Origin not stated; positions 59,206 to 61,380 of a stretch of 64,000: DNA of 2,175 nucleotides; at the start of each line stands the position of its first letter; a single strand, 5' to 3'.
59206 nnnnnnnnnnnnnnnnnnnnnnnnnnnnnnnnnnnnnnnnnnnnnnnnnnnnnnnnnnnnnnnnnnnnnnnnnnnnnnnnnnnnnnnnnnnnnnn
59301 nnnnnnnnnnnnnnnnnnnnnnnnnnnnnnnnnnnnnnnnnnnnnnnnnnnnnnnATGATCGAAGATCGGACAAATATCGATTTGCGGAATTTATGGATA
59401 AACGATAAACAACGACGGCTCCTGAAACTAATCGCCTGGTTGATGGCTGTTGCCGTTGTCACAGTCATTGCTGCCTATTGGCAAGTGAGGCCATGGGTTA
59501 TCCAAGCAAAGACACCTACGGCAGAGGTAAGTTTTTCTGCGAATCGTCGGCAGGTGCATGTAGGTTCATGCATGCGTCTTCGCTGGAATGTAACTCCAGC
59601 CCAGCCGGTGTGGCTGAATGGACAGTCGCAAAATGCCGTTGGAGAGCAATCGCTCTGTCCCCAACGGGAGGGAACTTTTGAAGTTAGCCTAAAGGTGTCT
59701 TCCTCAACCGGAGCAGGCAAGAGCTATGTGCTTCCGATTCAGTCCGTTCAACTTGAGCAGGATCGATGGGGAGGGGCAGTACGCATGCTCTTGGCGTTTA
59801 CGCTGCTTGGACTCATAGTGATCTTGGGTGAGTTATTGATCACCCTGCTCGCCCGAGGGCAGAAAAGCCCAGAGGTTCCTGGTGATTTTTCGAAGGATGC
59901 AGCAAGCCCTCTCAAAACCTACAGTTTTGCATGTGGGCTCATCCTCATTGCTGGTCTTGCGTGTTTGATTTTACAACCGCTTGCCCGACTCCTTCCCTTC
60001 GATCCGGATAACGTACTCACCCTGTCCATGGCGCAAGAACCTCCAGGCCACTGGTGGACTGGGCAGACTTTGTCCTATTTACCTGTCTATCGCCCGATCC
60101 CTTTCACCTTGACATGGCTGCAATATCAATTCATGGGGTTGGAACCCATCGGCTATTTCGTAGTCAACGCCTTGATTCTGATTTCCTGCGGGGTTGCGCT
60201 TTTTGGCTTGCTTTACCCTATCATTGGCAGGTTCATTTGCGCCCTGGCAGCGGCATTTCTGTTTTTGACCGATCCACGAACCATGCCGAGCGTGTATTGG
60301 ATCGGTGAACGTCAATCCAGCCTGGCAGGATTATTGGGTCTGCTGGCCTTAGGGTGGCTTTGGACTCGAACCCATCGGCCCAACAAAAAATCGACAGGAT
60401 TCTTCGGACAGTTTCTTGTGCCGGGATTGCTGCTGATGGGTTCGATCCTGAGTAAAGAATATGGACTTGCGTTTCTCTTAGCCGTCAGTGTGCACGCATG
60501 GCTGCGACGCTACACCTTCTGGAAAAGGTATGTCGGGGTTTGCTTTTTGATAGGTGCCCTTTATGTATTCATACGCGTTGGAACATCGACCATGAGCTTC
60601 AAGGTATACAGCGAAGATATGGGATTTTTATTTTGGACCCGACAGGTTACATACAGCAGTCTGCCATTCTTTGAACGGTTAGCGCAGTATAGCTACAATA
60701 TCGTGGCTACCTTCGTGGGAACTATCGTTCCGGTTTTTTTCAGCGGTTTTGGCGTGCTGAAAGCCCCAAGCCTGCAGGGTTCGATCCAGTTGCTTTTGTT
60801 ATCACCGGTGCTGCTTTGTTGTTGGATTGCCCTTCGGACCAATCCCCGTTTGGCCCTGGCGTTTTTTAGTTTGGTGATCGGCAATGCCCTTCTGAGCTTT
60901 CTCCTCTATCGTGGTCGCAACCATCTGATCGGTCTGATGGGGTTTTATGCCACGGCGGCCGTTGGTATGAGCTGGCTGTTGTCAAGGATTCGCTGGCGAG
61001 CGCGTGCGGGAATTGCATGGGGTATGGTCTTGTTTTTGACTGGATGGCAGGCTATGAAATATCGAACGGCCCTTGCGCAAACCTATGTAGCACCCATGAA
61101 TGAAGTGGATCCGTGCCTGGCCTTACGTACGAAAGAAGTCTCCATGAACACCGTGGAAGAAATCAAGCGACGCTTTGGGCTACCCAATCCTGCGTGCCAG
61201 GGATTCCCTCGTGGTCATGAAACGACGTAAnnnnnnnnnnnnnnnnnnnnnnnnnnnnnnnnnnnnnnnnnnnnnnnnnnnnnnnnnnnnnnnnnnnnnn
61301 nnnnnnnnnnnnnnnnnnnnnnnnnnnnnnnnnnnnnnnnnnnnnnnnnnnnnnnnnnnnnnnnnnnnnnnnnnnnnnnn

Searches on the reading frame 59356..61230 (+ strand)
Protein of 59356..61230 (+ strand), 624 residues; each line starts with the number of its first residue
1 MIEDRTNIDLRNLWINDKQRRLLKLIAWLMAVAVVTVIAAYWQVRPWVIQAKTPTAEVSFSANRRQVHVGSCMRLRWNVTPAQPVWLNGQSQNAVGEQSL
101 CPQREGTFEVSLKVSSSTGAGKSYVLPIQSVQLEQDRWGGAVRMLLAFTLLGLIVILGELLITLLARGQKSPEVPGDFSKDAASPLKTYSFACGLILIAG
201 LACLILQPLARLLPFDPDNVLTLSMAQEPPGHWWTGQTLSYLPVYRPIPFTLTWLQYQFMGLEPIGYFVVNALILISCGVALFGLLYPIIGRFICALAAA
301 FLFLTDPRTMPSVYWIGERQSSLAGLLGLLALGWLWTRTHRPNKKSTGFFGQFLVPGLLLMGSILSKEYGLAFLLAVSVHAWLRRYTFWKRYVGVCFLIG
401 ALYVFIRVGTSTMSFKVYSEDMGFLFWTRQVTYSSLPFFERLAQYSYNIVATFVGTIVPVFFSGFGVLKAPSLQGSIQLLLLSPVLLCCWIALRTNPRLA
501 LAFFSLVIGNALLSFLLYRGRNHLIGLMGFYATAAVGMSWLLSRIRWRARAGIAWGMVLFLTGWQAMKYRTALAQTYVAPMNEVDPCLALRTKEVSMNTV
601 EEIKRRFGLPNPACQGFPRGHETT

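Call 58: search_protein_families(library=pfam, proteins=[window:59356-61230:+], max_evalue=0.01)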
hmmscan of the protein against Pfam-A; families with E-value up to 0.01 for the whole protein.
window:59356-61230:+ (624 aa): 0 families

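Call 67: find_encoding_contigs(protein=window:59356-61230:+, flank=10000, max_places=2)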
Protein window:59356-61230:+ (624 aa): 3 contigs read that carry it; 2 places shown.
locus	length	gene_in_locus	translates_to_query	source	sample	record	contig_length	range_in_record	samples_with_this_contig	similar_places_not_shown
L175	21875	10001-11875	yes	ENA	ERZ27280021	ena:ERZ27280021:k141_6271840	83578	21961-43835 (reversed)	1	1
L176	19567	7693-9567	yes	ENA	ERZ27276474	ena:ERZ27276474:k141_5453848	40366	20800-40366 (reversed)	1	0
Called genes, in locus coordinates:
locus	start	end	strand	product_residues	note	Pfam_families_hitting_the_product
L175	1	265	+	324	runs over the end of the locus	PF21360:PylC-like_N, PF02655:ATP-grasp_3, PF15632:ATPgrasp_Ter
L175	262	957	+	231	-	PF00702:Hydrolase, PF13419:HAD_2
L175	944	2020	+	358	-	PF03102:NeuB, PF08666:SAF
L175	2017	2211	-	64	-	-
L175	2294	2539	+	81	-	-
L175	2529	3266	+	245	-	PF00106:adh_short, PF08659:KR, PF13561:adh_short_C2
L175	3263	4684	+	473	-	PF00501:AMP-binding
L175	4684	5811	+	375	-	PF04443:LuxE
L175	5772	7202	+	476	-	PF05893:LuxC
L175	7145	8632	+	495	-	-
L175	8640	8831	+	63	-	-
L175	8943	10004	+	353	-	PF03102:NeuB, PF08666:SAF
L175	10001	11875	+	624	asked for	-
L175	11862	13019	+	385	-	PF02350:Epimerase_2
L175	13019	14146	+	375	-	-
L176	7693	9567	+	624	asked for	-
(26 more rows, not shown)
